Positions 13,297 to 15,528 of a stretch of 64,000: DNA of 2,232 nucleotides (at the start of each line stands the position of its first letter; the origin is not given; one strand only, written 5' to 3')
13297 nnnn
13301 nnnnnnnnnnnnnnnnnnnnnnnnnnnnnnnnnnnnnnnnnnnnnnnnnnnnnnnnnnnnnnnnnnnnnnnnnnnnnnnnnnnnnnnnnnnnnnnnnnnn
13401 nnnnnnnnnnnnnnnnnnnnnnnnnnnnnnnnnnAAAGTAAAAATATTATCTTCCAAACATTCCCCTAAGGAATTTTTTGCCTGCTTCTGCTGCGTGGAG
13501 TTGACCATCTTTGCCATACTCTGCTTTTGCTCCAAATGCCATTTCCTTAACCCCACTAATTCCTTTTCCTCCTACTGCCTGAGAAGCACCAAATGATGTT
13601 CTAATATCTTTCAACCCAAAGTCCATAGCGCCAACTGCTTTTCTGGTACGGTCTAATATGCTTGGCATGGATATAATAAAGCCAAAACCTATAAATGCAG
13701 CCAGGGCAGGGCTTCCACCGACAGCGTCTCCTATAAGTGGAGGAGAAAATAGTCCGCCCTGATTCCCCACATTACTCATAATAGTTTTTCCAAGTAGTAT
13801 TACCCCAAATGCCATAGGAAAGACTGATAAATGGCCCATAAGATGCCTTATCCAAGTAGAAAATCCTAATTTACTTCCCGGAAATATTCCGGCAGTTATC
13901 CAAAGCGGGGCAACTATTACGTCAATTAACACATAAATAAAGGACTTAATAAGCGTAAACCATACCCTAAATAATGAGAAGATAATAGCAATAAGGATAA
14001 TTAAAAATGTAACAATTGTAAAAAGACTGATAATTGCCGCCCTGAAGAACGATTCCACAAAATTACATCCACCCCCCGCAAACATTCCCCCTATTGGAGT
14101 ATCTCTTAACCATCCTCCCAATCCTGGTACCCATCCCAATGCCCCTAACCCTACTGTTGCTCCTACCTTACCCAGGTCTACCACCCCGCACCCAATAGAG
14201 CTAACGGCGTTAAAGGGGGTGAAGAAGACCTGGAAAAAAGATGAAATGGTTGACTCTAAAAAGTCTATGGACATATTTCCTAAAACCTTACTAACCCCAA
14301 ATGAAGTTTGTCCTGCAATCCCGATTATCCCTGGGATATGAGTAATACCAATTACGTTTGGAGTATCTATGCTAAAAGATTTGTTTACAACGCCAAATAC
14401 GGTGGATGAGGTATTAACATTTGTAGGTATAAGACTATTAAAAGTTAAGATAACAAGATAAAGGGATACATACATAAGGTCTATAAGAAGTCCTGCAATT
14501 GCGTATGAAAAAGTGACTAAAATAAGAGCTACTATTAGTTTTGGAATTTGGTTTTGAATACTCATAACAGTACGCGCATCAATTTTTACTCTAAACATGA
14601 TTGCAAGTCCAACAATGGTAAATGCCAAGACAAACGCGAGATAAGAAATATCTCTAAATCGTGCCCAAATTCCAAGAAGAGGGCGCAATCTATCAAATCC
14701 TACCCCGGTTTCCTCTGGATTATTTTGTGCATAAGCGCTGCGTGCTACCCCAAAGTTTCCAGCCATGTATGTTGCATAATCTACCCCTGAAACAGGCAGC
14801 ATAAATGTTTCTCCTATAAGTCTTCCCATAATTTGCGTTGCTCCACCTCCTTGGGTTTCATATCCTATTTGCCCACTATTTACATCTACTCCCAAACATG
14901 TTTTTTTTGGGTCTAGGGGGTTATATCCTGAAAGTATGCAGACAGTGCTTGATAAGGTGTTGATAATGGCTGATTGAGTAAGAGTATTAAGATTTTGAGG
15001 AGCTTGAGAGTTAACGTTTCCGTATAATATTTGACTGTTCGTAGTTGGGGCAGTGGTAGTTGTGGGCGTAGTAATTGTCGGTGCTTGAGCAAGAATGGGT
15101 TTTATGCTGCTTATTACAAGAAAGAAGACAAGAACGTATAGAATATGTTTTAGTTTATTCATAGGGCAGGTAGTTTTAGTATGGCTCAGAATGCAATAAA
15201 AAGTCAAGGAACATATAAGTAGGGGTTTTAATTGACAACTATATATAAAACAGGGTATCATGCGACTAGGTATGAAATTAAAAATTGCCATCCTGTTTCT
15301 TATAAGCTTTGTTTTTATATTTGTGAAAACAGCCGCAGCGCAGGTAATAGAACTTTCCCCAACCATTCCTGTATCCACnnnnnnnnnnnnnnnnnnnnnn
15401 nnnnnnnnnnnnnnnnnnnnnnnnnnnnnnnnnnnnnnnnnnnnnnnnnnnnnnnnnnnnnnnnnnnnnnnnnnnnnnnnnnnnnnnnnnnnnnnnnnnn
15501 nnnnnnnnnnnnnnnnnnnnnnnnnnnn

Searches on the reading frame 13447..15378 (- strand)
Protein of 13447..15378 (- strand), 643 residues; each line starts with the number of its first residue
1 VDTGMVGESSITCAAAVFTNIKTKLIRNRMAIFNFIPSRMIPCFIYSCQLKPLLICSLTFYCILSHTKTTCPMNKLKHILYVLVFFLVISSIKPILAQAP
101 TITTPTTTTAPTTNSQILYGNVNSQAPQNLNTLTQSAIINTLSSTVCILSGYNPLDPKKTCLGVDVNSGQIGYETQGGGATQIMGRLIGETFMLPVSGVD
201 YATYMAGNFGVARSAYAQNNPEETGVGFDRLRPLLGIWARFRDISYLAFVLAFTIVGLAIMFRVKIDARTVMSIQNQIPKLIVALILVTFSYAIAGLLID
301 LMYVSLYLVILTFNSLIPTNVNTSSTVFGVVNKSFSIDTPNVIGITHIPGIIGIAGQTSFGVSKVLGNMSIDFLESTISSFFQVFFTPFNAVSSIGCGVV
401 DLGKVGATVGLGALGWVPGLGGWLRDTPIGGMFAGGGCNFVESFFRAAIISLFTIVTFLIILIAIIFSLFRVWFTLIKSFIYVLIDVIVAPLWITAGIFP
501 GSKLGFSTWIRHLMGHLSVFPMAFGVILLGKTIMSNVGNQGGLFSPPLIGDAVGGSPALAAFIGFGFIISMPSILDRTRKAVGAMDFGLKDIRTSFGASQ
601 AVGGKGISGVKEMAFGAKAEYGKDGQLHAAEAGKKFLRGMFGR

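Call 5: search_protein_families(library=pfam, proteins=[window:13447-15378:-], max_evalue=0.01)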
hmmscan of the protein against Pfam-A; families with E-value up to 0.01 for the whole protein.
window:13447-15378:- (643 aa): 0 families

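Call 77: search_protein_families(library=ncbifam, proteins=[window:13447-15378:-], max_evalue=0.01)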
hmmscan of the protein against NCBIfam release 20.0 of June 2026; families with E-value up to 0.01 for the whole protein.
window:13447-15378:- (643 aa): 0 families

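Call 88: search_solved_structures(query=window:13447-15378:-, max_evalue=10)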
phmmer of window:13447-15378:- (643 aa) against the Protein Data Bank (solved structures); distinct sequences matched with E-value up to 10: 0.

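Call 89: search_protein_families(library=pfam, proteins=[window:13447-15378:-], max_evalue=5)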
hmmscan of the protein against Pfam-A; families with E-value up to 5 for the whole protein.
window:13447-15378:- (643 aa): 0 families
